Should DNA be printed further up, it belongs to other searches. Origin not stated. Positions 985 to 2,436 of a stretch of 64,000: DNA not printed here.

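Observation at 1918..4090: Diverged ~440-bp direct repeat (gene-end duplication) flanking a 1.3-kb insert that carries a QW-motif protein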

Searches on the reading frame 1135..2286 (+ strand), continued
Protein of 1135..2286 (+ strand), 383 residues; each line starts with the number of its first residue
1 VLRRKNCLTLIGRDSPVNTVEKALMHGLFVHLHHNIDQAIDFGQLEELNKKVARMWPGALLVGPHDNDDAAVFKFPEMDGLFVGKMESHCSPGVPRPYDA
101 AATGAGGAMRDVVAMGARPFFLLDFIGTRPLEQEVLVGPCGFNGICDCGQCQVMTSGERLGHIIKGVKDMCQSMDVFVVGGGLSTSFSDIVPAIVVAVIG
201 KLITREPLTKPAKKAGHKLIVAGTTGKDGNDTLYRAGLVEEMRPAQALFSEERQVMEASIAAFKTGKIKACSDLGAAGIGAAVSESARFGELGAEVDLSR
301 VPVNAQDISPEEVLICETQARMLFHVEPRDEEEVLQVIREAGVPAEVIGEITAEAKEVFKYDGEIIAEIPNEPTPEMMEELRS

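Call 35: search_protein_families(library=ncbifam, proteins=[window:1183-2286:+], max_evalue=0.1)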
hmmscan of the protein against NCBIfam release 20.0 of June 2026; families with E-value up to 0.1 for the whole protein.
window:1183-2286:+ (367 aa): 17 families
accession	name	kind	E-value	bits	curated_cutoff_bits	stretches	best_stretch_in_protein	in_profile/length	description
TIGR01736.1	FGAM_synth_II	equivalog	9.2e-53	179.6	525.75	1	45-357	53-352/718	phosphoribosylformylglycinamidine synthase subunit PurL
NF002290.1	PRK01213.1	equivalog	1.6e-50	172.1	648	3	236-357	230-351/723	phosphoribosylformylglycinamidine synthase subunit PurL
NF010690.0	PRK14090.1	equivalog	6e-33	114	1047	2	146-356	115-333/601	phosphoribosylformylglycinamidine synthase subunit PurL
NF003672.0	PRK05297.1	equivalog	1.9e-17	62.1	783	2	238-342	479-583/1290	phosphoribosylformylglycinamidine synthase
TIGR01857.1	FGAM-synthase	equivalog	2e-15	55.4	1057.05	1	249-353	495-595/1239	phosphoribosylformylglycinamidine synthase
TIGR01735.1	FGAM_synt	equivalog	2.2e-14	51.9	1123.05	2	237-362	481-605/1307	phosphoribosylformylglycinamidine synthase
NF002098.0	PRK00943.1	equivalog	2.1e-13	49.9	299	2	32-112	30-108/347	selenide, water dikinase SelD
TIGR00476.1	selD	equivalog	6.2e-13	48.6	125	2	140-290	110-256/311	selenide, water dikinase SelD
TIGR01379.1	thiL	equivalog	8e-12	44.8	184.15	1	142-348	95-307/320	thiamine-phosphate kinase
TIGR02124.1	hypE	equivalog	4.6e-10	39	251.6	1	142-341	100-306/332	hydrogenase expression/formation protein HypE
NF004351.0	PRK05731.1-4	equivalog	8.4e-10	38.2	324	1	145-247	112-211/321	thiamine-phosphate kinase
TIGR04049.1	AIR_rel_sll0787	hypoth_equivalog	2.5e-09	36.6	321.3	1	143-342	108-297/318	sll0787 family AIR synthase-like protein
TIGR03267.1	methan_mark_2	hypoth_equivalog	3.8e-09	36.1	365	1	145-341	112-301/323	methanogenesis marker 2 protein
TIGR00878.1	purM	equivalog_domain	0.00021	20.6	236.35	1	94-120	87-113/332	phosphoribosylformylglycinamidine cyclo-ligase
NF010705.0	PRK14105.1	equivalog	0.00033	19.6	291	1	52-250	48-217/345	selenide, water dikinase SelD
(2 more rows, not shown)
